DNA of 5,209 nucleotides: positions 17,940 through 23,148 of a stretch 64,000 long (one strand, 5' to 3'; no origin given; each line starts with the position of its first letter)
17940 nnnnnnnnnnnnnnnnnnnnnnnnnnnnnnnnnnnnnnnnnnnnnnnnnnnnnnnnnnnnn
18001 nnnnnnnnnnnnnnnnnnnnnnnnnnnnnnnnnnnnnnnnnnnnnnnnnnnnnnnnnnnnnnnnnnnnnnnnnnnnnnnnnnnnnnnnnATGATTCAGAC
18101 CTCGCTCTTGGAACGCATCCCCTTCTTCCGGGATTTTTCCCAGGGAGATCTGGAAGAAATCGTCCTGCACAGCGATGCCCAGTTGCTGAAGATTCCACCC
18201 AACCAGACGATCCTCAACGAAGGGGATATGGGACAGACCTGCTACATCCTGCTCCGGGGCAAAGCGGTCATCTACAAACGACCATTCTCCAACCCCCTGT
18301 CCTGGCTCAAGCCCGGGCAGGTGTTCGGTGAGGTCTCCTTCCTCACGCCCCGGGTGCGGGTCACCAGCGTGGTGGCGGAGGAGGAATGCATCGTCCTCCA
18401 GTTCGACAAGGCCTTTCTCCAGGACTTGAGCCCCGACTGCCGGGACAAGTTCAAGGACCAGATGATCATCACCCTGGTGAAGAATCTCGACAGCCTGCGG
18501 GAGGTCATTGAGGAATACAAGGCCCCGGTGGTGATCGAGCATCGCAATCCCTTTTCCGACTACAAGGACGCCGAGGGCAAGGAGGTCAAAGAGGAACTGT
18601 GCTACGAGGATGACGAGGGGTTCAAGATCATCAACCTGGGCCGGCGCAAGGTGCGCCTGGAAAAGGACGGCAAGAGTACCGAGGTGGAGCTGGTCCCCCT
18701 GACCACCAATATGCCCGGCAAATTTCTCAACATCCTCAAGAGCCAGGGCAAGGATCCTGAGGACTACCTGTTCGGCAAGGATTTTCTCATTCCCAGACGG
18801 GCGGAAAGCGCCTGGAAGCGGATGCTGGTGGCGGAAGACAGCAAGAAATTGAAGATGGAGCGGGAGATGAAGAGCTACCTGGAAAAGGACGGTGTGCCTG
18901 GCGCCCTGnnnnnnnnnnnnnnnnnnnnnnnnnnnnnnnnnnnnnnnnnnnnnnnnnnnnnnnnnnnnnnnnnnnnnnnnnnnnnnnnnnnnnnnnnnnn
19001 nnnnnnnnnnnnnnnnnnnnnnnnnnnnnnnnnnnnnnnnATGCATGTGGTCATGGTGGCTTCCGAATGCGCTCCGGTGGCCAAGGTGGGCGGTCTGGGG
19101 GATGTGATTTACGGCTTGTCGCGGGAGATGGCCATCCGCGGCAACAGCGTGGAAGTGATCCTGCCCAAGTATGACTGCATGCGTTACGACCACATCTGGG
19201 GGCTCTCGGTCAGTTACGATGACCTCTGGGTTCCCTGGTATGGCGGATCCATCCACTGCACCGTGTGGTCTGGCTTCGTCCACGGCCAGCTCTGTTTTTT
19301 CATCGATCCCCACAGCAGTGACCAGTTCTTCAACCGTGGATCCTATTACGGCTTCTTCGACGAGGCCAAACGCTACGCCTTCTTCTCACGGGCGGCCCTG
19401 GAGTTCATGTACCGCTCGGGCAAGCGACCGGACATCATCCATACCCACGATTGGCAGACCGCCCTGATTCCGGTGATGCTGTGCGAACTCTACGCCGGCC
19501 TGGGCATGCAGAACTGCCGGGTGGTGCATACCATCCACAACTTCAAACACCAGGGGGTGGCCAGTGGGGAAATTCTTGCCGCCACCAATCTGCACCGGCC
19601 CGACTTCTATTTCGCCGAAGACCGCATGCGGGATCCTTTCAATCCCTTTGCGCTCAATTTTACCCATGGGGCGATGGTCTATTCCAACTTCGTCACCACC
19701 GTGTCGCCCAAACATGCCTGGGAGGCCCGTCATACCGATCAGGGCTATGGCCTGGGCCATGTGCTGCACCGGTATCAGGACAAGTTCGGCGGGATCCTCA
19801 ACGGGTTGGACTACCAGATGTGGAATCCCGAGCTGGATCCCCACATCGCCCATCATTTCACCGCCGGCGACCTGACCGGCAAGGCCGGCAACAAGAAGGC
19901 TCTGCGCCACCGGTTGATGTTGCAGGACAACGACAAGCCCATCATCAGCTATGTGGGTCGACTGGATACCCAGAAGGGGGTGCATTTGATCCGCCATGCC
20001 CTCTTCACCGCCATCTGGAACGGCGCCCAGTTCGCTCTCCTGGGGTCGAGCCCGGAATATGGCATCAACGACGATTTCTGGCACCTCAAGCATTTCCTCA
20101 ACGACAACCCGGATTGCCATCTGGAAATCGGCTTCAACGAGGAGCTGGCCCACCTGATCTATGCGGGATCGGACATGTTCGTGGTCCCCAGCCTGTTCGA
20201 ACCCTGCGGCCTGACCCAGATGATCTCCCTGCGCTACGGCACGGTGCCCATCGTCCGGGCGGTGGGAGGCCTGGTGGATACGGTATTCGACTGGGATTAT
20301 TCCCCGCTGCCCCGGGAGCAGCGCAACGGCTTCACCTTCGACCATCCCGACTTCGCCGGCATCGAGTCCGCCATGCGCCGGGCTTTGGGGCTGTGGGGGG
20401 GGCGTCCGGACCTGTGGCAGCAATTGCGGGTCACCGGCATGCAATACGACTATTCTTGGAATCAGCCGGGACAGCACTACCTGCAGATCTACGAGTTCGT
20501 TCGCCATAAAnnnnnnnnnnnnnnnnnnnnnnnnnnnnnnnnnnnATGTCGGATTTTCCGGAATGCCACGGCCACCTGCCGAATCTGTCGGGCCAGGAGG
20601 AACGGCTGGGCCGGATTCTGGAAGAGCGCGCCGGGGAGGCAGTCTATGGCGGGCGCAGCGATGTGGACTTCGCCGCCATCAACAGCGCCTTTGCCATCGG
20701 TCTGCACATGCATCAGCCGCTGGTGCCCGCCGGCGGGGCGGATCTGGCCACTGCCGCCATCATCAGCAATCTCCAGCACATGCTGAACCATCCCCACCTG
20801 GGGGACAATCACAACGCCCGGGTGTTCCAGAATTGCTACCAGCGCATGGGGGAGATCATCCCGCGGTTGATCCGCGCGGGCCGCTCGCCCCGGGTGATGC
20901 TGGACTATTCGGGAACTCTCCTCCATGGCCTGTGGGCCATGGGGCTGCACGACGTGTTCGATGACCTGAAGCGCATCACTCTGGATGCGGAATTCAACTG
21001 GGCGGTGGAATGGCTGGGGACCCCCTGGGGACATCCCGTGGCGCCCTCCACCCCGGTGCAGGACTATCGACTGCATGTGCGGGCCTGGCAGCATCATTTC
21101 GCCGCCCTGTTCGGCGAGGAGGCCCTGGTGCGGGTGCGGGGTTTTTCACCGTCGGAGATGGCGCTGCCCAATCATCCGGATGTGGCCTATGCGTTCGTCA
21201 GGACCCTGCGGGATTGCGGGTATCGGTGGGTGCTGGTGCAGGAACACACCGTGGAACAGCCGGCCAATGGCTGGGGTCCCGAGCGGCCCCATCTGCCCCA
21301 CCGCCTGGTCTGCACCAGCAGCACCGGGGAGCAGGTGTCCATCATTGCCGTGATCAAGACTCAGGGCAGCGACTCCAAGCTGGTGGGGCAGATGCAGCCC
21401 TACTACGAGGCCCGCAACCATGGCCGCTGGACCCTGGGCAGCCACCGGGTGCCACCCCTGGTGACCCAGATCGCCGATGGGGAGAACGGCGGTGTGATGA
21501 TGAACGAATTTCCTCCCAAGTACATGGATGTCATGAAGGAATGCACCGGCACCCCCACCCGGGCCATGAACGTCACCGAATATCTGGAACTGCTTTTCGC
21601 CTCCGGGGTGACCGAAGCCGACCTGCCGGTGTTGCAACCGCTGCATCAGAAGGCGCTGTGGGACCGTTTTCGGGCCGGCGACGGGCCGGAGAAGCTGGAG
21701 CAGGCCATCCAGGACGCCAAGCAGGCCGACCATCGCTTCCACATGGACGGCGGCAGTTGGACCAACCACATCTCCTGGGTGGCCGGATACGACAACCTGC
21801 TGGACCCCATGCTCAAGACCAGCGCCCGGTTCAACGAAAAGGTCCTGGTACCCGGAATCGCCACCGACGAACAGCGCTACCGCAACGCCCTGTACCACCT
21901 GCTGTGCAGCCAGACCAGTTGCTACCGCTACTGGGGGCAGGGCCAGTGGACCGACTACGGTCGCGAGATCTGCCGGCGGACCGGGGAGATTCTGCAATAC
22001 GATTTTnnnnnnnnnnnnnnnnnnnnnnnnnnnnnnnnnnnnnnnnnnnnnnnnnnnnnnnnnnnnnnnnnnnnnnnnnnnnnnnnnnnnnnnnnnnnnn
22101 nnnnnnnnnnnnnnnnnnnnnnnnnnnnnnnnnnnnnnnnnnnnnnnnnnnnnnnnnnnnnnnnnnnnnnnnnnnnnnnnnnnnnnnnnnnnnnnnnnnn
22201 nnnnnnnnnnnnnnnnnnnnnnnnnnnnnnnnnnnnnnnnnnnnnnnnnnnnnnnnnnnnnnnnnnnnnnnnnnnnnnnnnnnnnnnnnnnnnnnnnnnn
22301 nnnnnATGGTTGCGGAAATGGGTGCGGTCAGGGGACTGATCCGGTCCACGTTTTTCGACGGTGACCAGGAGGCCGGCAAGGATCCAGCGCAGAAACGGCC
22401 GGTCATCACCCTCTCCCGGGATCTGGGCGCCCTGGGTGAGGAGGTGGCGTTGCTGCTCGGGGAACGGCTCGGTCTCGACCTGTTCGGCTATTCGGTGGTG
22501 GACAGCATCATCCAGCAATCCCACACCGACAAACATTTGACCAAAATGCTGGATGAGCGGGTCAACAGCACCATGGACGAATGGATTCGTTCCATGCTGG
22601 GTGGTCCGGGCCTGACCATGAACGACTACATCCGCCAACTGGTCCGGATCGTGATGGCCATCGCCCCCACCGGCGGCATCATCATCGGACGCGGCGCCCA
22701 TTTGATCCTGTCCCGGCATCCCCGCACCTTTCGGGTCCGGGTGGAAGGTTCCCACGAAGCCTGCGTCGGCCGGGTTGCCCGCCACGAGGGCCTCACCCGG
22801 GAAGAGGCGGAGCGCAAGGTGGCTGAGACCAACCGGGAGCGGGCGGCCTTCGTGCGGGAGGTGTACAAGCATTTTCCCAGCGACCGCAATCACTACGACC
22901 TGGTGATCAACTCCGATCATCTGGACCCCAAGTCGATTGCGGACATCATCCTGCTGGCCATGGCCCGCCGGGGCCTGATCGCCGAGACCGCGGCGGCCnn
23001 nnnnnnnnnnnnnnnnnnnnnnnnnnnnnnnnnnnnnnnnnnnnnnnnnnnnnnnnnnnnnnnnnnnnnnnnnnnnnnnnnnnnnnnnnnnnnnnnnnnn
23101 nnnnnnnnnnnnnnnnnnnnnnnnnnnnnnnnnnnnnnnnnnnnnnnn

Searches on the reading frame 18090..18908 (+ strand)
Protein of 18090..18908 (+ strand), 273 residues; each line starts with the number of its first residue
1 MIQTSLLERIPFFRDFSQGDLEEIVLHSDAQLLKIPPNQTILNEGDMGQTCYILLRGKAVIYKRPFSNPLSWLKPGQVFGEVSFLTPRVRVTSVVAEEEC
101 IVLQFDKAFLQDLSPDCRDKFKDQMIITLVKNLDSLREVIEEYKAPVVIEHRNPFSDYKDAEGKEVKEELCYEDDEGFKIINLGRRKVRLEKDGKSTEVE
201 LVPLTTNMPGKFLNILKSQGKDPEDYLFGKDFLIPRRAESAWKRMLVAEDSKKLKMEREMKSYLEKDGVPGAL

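Call 74: search_protein_families(library=pfam, proteins=[window:18090-18908:+], max_evalue=0.001)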
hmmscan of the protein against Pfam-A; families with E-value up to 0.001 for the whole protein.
window:18090-18908:+ (273 aa): 1 family
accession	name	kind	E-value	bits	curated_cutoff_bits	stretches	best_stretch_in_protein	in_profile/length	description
PF00027.35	cNMP_binding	-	2.6e-16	59.8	27.5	1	34-113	3-85/89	Cyclic nucleotide-binding domain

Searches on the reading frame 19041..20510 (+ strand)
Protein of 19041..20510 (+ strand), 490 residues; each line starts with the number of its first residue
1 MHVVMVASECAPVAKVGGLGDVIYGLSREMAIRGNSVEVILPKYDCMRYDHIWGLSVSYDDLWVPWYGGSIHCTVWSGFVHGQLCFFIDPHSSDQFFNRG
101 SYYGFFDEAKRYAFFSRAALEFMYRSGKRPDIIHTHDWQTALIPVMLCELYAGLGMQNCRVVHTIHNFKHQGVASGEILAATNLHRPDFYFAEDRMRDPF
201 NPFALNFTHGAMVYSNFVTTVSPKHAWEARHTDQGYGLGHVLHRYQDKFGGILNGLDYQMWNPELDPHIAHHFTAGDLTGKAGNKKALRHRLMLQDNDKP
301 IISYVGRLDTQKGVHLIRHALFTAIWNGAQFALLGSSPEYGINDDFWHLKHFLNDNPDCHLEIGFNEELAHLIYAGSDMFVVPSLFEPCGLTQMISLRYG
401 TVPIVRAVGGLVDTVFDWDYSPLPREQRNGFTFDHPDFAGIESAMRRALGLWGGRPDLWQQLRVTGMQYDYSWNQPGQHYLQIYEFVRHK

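Call 64: search_protein_families(library=pfam, proteins=[window:19041-20510:+], max_evalue=0.001)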
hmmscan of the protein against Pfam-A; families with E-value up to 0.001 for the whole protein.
window:19041-20510:+ (490 aa): 5 families
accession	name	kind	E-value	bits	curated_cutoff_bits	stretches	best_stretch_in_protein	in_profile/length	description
PF08323.17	Glyco_transf_5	-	6.5e-62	209.8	22.7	1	2-243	1-238/239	Starch synthase catalytic domain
PF13439.12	Glyco_transf_4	-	7e-10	39.6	28.5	1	16-228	1-147/170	Glycosyltransferase Family 4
PF00534.26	Glycos_transf_1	-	1.7e-09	37.9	26.4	1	296-449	12-156/172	Glycosyl transferases group 1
PF13692.12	Glyco_trans_1_4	-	1.8e-08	35.2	27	1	300-448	2-139/142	Glycosyl transferases group 1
PF13579.12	Glyco_trans_4_4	-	2.2e-06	28.5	29.7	1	17-176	1-103/158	Glycosyl transferase 4-like domain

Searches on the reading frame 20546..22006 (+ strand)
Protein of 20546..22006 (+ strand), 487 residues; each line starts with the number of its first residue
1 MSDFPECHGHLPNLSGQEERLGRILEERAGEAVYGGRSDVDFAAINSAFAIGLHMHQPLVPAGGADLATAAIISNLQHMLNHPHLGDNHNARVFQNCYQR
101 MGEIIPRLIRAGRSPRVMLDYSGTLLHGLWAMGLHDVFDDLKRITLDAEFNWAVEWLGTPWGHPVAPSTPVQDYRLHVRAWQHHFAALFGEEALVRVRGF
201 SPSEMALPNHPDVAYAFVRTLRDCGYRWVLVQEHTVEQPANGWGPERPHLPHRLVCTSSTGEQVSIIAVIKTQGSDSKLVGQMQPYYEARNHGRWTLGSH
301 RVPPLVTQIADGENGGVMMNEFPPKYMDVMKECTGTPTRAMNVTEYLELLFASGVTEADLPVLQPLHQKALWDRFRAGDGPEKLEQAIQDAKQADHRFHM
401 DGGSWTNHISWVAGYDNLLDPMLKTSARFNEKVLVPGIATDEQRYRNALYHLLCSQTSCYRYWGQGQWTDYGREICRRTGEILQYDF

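Call 64: search_protein_families(library=pfam, proteins=[window:20546-22006:+], max_evalue=0.001)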
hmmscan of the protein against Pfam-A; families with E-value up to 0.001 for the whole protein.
window:20546-22006:+ (487 aa): 1 family
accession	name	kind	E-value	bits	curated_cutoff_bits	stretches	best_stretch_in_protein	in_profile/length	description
PF03065.20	Glyco_hydro_57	-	2.8e-09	37.2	21.2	1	50-330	1-260/291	Glycosyl hydrolase family 57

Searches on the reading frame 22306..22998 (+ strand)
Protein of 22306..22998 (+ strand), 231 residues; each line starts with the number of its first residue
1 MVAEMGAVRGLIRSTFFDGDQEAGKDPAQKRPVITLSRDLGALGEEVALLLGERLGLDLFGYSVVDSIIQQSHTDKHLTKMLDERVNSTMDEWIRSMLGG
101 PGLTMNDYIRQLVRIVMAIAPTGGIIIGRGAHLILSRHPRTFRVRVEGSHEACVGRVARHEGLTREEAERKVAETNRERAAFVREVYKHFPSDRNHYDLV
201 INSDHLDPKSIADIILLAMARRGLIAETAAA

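Call 64: search_protein_families(library=pfam, proteins=[window:22306-22998:+], max_evalue=0.001)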
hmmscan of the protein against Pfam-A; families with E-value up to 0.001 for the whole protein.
window:22306-22998:+ (231 aa): 1 family
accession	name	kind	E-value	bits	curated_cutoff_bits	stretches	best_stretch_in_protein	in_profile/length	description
PF13189.12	Cytidylate_kin2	-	5.4e-38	131.3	28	1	33-205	1-176/176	Cytidylate kinase-like family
